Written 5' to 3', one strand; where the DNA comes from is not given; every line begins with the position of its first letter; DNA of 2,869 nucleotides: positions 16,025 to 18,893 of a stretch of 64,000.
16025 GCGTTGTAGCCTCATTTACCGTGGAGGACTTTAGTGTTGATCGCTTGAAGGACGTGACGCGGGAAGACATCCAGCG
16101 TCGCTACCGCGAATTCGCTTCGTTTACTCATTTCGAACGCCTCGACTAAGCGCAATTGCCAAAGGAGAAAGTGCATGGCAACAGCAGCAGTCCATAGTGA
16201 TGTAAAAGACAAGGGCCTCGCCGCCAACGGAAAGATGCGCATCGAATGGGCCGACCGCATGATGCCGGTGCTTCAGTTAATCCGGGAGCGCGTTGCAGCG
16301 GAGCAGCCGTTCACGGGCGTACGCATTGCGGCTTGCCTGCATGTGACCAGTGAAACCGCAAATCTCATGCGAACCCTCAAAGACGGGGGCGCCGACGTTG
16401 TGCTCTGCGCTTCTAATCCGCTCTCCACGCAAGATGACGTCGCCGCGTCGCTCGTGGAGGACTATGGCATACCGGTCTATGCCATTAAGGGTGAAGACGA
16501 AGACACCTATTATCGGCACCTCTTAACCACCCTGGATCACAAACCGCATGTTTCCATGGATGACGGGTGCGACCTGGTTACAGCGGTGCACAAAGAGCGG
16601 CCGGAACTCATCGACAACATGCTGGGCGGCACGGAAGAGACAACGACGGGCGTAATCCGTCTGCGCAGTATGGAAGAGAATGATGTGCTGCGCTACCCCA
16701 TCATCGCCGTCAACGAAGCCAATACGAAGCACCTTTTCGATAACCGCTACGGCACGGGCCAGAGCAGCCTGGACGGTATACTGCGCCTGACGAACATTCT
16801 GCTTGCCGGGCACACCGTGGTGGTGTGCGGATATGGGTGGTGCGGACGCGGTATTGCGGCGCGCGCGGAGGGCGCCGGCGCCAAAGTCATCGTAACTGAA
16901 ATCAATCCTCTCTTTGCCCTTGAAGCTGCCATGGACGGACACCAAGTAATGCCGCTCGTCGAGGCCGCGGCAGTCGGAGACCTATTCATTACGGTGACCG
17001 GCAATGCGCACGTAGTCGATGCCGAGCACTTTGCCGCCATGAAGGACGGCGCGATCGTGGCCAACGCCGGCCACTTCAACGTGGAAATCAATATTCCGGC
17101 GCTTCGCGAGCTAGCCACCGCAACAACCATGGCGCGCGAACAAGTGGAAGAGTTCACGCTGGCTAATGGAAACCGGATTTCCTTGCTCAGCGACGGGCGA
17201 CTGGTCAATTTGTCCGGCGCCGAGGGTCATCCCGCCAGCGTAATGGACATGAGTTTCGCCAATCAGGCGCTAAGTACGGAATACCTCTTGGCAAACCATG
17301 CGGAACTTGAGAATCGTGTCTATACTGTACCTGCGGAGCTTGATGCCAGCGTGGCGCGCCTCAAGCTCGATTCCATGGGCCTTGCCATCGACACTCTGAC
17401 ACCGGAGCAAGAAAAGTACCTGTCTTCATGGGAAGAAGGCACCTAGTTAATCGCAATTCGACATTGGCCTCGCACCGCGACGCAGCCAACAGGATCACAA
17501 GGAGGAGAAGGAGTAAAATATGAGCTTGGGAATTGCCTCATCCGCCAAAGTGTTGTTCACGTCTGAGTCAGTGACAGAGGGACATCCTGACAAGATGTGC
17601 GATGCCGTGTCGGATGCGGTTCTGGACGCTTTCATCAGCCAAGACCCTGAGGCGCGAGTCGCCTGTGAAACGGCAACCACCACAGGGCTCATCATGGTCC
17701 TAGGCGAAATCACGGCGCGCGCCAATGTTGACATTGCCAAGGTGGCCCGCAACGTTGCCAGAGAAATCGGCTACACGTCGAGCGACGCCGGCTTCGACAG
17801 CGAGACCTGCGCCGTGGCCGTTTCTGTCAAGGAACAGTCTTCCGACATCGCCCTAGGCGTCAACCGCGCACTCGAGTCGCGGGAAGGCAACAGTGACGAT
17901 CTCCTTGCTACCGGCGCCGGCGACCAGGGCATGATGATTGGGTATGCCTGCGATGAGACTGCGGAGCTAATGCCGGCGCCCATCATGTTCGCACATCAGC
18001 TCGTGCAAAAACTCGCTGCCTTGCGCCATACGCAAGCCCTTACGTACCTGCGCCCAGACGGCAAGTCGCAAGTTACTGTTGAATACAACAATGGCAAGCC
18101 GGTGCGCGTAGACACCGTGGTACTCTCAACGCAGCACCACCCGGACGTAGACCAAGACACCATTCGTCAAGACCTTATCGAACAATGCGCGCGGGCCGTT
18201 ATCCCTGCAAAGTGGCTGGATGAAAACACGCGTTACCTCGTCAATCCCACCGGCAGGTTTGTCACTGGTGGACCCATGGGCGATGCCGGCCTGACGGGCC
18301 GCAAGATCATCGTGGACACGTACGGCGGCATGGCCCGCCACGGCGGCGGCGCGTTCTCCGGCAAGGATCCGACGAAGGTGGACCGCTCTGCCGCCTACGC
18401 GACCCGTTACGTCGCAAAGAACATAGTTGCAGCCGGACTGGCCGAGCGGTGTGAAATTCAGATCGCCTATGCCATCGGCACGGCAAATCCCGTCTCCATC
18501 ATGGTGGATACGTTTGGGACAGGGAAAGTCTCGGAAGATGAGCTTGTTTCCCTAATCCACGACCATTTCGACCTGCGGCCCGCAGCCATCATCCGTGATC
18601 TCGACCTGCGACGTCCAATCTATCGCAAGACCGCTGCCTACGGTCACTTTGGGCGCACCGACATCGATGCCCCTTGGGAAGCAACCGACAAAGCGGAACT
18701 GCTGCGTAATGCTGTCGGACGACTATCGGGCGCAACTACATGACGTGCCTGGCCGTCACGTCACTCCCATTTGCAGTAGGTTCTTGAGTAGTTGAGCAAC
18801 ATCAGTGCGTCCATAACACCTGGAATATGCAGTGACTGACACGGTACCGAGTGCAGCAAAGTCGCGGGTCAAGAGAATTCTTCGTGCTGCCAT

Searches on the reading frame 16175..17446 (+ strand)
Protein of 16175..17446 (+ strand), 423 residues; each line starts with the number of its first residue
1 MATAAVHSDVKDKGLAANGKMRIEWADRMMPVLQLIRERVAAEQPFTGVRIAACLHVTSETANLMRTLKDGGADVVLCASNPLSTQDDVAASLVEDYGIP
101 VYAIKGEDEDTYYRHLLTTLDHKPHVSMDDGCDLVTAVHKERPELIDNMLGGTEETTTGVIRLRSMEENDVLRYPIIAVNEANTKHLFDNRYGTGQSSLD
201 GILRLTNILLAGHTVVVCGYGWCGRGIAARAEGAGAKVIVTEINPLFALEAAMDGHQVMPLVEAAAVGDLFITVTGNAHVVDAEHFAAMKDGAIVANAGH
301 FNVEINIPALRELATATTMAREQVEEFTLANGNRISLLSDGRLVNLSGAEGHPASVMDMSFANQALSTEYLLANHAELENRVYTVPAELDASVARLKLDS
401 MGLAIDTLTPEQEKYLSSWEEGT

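Call 66: search_protein_families(library=pfam, proteins=[window:16175-17446:+], max_evalue=0.00001)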
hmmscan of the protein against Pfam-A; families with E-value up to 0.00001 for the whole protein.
window:16175-17446:+ (423 aa): 3 families
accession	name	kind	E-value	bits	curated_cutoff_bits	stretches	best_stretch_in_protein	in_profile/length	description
PF05221.23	AdoHcyase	-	1.3e-59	202.3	25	2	9-140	3-138/299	S-adenosyl-L-homocysteine hydrolase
PF00670.27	AdoHcyase_NAD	-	5.3e-51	173.4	27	1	190-350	1-161/162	S-adenosyl-L-homocysteine hydrolase, NAD binding domain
PF02826.25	2-Hacid_dh_C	-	5.7e-09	36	25.1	1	209-300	33-128/178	D-isomer specific 2-hydroxyacid dehydrogenase, NAD binding domain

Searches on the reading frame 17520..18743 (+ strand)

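Call 66: search_protein_families(library=pfam, proteins=[window:17520-18743:+], max_evalue=0.00001)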
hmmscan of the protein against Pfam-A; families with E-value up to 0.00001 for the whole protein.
window:17520-18743:+ (407 aa): 3 families
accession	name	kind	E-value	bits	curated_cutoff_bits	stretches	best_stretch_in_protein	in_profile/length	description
PF02773.21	S-AdoMet_synt_C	-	1.3e-70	236.1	25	1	250-387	2-137/138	S-adenosylmethionine synthetase, C-terminal domain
PF02772.21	S-AdoMet_synt_M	-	2.6e-49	166.8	29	1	131-247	2-120/120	S-adenosylmethionine synthetase, central domain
PF00438.25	S-AdoMet_synt_N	-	6.9e-42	142.4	33.1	1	11-107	2-98/99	S-adenosylmethionine synthetase, N-terminal domain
